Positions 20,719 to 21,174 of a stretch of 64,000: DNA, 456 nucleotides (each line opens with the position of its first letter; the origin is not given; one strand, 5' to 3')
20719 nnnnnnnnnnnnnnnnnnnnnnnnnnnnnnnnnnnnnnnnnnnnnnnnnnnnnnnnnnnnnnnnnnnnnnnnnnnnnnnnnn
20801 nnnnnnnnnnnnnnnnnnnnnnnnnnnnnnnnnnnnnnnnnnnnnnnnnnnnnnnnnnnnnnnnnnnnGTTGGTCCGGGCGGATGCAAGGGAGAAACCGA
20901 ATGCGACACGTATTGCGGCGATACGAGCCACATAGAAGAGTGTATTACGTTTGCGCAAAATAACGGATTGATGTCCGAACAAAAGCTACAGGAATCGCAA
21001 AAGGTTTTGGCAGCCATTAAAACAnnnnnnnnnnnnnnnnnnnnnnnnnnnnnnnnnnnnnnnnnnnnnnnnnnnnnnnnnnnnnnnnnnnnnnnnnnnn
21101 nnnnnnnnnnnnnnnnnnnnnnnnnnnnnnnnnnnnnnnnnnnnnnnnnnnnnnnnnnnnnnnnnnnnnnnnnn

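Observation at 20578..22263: Secreted protein built from a repeated four-Cys module that I do not recognise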

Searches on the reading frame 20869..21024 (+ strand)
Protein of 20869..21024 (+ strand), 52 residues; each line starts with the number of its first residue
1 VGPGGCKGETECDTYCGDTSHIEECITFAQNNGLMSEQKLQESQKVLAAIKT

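Call 28: search_solved_structures(query=A3, max_evalue=10, show_alignments=3)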
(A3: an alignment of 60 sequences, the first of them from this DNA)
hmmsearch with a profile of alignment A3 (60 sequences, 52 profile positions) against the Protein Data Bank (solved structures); distinct sequences matched with E-value up to 10: 3.
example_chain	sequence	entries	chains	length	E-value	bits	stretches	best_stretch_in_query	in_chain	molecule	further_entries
9jm7_A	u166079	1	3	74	0.54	13.5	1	28-47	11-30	LRD-2A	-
2a2f_X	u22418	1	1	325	0.71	13.1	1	18-47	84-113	Exocyst complex component Sec15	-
5fmn_A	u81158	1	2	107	1.1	12.5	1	19-46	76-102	INRS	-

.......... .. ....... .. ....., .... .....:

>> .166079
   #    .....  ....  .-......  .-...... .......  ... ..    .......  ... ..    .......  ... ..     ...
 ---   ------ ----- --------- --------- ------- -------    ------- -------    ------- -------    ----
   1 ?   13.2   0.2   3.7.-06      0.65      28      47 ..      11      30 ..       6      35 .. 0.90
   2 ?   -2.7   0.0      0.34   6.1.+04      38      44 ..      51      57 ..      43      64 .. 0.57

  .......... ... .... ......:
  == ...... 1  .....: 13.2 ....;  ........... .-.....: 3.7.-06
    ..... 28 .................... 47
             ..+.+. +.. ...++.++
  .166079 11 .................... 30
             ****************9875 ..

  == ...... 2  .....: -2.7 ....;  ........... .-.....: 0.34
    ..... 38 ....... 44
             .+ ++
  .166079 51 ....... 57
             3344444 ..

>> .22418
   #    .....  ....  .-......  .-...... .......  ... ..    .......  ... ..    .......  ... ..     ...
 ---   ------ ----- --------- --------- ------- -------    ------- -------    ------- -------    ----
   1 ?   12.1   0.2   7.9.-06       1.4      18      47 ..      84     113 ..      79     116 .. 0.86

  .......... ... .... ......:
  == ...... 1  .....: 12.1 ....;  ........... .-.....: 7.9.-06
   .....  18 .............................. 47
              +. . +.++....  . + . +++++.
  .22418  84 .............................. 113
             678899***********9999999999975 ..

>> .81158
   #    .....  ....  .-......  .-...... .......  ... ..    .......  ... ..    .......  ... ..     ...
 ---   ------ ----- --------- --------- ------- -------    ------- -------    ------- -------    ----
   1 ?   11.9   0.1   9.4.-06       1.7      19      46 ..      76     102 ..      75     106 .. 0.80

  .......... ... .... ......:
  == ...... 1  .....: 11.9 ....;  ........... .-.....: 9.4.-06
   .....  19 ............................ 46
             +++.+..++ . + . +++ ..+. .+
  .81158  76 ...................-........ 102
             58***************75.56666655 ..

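Call 34: search_protein_representatives(alignment_id=A3)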
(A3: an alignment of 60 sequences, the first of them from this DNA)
Query: 60 sequences, 52 profile positions. Proteins with E-value up to 0.001 (for the whole library): 1857; up to 1e-10: 1565; up to 1e-30: 999. The best 150 are listed.
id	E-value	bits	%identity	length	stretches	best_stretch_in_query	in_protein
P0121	4.8e-167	558.0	-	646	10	1-51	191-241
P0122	5.1e-164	548.3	-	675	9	2-51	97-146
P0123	2.3e-156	523.8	-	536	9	2-50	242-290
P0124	1.5e-150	505.1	-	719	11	1-51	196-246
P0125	1.4e-149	502.0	-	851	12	2-51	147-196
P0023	3.4e-148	497.6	-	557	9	3-52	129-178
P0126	5.2e-147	493.8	-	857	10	2-50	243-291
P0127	1.4e-146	492.5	-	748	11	2-48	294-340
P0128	5.4e-144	484.2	-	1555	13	2-49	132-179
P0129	6.8e-142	477.5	-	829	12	2-52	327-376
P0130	5.8e-140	471.3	-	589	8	2-52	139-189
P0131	6.1e-140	471.2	-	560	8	2-52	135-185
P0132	8.4e-140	470.8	-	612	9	3-51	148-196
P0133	1.2e-138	467.1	-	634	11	1-50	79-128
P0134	4.9e-138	465.1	-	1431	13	2-48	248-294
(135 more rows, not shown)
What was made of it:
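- Module number varies from 6 to 13 between lineages (call 34).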

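Call 66: predict_structure(alignment_id=A3)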
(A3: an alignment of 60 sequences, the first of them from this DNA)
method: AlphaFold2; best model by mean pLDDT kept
length: 52 residues; sequences in the alignment: 60
mean_pLDDT: 92.1   pTM: 0.70
mean pLDDT of the five models: 92.1, 92.0, 91.6, 91.2, 90.8
residues with pLDDT >= 90: 43; 70-90: 9; 50-70: 0; < 50: 0
segments of 3 or more residues with pLDDT < 50: none
pLDDT, mean of each block of 10 residues (from residue 1): 94 94 94 93 89 76
secondary structure, 60 per line:
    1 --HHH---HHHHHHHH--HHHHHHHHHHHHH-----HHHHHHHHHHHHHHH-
elements in order: H9-16 H19-31 H37-51
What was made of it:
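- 20869..21027 (+): Module 2 (aa 98-150). Modelled alone with a 60-module alignment: pLDDT 92, pTM 0.70, three helices (call 66).
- Closest known: Twin CX9C. Different: Here one Cys lies in a loop, two lie in helix A and one lies in helix B (call 66).
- A single module gives pLDDT 92 and pTM 0.70 with helices 9-16, 19-31 and 37-51 (call 66). C2 and C3 are i/i+4 in one helix (call 66), which is unusual for tetrahedral Zn(Cys)4 sites.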
